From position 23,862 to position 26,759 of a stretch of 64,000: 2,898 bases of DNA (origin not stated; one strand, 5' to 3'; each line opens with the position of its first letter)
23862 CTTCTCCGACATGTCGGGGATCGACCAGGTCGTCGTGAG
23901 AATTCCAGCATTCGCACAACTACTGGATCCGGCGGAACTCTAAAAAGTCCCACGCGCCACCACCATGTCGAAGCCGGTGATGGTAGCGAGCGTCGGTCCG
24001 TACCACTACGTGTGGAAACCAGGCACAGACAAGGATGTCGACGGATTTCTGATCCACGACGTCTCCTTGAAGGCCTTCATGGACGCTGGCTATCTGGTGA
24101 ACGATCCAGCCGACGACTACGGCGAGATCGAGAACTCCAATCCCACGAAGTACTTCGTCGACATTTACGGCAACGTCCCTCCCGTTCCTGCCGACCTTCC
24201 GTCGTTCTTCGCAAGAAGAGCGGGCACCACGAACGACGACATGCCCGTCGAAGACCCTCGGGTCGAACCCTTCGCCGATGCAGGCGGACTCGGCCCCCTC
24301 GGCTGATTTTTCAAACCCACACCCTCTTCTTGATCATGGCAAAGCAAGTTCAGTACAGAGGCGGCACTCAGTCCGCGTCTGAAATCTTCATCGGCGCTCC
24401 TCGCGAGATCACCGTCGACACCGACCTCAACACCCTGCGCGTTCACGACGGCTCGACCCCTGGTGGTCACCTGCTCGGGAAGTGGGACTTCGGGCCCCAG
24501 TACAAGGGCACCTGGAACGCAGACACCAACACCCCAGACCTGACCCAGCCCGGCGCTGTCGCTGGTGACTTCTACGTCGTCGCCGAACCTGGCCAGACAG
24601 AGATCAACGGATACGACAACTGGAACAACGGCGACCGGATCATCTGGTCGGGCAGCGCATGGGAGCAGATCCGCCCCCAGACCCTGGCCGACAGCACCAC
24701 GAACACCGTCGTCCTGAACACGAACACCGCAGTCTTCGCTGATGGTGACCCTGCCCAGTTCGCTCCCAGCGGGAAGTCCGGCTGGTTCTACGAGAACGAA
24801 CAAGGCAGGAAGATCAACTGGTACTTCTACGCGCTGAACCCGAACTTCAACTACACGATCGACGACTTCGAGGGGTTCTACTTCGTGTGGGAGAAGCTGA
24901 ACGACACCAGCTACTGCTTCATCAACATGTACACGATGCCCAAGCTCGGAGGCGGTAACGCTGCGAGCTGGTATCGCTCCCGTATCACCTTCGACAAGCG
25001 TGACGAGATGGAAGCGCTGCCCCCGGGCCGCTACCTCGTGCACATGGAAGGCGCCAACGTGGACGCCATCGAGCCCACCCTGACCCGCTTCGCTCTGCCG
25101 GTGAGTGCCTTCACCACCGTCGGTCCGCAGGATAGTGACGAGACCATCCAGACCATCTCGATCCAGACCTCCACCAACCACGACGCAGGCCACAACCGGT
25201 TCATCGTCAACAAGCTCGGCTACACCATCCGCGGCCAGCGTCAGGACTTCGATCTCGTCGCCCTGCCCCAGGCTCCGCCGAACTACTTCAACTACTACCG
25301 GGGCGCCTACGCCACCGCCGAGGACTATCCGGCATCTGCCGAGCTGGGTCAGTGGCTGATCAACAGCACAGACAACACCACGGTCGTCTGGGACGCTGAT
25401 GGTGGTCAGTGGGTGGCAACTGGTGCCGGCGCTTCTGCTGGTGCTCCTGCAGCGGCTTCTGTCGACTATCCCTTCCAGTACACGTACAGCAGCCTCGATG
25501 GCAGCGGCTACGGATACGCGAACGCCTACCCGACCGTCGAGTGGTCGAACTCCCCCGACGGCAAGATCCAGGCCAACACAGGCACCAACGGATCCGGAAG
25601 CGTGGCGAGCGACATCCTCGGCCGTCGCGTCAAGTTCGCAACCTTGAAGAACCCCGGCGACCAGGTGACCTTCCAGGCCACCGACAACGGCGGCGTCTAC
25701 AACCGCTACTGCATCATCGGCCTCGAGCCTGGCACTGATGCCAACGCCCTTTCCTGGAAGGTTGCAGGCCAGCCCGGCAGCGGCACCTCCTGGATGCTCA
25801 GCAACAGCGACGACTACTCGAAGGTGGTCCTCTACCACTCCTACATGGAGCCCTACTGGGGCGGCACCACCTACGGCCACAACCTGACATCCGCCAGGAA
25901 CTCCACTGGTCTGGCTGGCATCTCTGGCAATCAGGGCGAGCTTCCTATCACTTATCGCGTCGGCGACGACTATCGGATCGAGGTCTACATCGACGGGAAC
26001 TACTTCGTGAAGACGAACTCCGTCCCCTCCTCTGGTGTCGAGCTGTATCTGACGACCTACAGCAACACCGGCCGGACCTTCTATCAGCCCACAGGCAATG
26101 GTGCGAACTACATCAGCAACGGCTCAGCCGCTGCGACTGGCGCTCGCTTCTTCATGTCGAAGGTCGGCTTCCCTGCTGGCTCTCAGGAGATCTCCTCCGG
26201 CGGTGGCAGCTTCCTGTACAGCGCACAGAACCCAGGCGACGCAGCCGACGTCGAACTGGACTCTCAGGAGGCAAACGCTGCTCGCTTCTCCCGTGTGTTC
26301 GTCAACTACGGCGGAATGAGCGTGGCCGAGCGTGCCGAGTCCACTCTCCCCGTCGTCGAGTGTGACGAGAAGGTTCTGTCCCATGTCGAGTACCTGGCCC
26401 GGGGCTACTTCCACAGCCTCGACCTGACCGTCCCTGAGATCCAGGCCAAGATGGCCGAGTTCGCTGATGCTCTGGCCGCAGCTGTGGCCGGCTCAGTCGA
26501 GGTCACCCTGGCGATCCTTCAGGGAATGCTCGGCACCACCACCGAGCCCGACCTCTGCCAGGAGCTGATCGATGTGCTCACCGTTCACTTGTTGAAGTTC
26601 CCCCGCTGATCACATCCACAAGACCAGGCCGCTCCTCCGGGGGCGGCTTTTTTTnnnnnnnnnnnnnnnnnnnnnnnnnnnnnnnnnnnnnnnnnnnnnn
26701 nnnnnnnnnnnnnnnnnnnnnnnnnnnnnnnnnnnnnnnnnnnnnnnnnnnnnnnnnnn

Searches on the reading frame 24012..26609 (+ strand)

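Call 10: search_protein_families(library=phrogs, proteins=[window:24012-26609:+], max_evalue=0.001)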
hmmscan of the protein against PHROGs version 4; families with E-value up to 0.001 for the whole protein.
window:24012-26609:+ (865 aa): 5 families
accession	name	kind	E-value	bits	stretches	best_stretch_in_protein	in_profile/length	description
phrog_36222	-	unknown function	3.7e-21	76.6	1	117-420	16-324/350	-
phrog_9648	-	tail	3e-09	38.2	1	109-153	1-45/152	tail protein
phrog_29238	-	unknown function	7e-06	25.1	1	165-227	172-233/997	-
phrog_31460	-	tail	8.5e-06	26.5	1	161-253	76-169/288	tail protein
phrog_13892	-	tail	0.00022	21.4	1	163-219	486-544/676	minor tail protein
